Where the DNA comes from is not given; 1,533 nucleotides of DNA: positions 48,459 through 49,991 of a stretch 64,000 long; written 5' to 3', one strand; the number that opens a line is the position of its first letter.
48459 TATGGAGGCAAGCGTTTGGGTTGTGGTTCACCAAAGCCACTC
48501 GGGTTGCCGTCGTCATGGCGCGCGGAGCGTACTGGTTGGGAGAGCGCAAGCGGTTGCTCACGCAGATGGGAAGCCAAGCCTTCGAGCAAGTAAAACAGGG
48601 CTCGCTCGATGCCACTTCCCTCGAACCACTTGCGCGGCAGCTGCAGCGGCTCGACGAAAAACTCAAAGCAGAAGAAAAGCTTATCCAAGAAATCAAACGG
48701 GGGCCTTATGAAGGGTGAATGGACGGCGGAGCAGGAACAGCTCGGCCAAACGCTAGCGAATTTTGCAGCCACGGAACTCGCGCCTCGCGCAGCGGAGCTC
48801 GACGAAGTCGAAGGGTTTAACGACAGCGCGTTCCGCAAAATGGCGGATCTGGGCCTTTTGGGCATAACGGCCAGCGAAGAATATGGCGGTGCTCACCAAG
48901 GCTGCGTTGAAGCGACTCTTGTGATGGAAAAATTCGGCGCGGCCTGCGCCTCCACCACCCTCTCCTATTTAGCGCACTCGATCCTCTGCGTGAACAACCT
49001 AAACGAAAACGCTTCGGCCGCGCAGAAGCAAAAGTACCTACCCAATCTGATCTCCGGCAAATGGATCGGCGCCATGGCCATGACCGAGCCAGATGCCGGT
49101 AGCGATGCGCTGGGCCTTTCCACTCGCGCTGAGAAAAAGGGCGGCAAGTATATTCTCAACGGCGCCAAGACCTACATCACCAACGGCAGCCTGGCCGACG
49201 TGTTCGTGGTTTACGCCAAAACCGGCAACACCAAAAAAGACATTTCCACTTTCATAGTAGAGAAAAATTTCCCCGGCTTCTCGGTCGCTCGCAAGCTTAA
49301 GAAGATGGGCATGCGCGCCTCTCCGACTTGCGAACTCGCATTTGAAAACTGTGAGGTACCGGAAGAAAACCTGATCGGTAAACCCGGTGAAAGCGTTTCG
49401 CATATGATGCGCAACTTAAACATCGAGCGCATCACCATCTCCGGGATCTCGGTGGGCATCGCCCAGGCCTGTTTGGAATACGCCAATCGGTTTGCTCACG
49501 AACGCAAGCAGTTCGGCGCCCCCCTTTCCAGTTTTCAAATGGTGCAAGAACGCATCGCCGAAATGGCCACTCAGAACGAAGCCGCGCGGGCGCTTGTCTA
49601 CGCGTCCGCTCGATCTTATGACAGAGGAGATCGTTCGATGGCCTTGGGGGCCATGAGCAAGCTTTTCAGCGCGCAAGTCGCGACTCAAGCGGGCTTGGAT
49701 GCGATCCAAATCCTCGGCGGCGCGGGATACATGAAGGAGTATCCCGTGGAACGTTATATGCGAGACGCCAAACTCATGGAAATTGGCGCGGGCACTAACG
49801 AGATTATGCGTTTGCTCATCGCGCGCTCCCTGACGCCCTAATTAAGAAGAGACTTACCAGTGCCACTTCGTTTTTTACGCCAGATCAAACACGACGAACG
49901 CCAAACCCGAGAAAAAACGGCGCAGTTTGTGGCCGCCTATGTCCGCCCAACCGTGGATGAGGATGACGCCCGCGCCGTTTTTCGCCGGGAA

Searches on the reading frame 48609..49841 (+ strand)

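Call 20: search_protein_families(library=ncbifam, proteins=[window:48609-49841:+], max_evalue=0.00001)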
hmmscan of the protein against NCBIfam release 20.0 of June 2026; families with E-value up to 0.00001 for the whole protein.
window:48609-49841:+ (410 aa): 23 families
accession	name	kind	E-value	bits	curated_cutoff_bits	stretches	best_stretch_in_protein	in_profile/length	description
NF042972.1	AcrlCoAredClosAcrC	equivalog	2.3e-106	355.7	640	1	34-408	1-376/378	acryloyl-CoA reductase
NF058590.1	AcCoDHFadEBacil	equivalog_domain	7.5e-92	308.7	600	2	37-340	20-323/586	acyl-CoA dehydrogenase FadE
NF045552.1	GlutCoADH_Des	equivalog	7.7e-90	301.9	470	1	36-405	3-376/387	glutaryl-CoA dehydrogenase Acd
NF043006.1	CyhCrbnylCoADH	equivalog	3e-87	293.1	650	1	42-408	8-375/380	cyclohexane-1-carbonyl-CoA dehydrogenase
NF045652.1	ProlPCPDhRedW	equivalog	1.3e-84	284.2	650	1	41-408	3-373/376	L-prolyl-[peptidyl-carrier protein] dehydrogenase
NF053553.1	prodigi_MBC_PigA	equivalog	3e-82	276.7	500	1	37-408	4-379/381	prodigiosin MBC biosynthesis dehydrogenase PigA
NF042439.1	SulpropCoADesulf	equivalog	1.6e-78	264.1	600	1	50-407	5-369/379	3-sulfinopropanoyl-CoA desulfinase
NF008997.0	PRK12341.1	equivalog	1.4e-72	244.9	537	1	37-407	4-375/382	acyl-CoA dehydrogenase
NF002885.1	PRK03354.1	equivalog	4.3e-60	203.7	540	1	38-406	5-371/378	crotonobetainyl-CoA dehydrogenase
TIGR03207.1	cyc_hxne_CoA_dh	equivalog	6.9e-59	199.4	575.35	1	41-407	4-370/372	cyclohexanecarboxyl-CoA dehydrogenase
NF052270.1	Staph_DH_FadE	equivalog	1.7e-50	171.9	600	1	119-409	105-394/400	acyl-CoA dehydrogenase FadE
TIGR03203.1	pimD_small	equivalog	5.4e-42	144.2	652.7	1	60-396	28-364/378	pimeloyl-CoA dehydrogenase small subunit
NF049984.1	Rv1679_FadE16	equivalog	3.5e-40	138.4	600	1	60-407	15-364/371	Rv1679 family acyl-CoA dehydrogenase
NF007000.1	PRK09463.1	subfamily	1.4e-26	93.1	600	1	71-375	75-399/726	acyl-CoA dehydrogenase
TIGR04022.1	sulfur_SfnB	equivalog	2.3e-25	89.3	430.9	1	49-388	13-360/391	SfnB family sulfur acquisition oxidoreductase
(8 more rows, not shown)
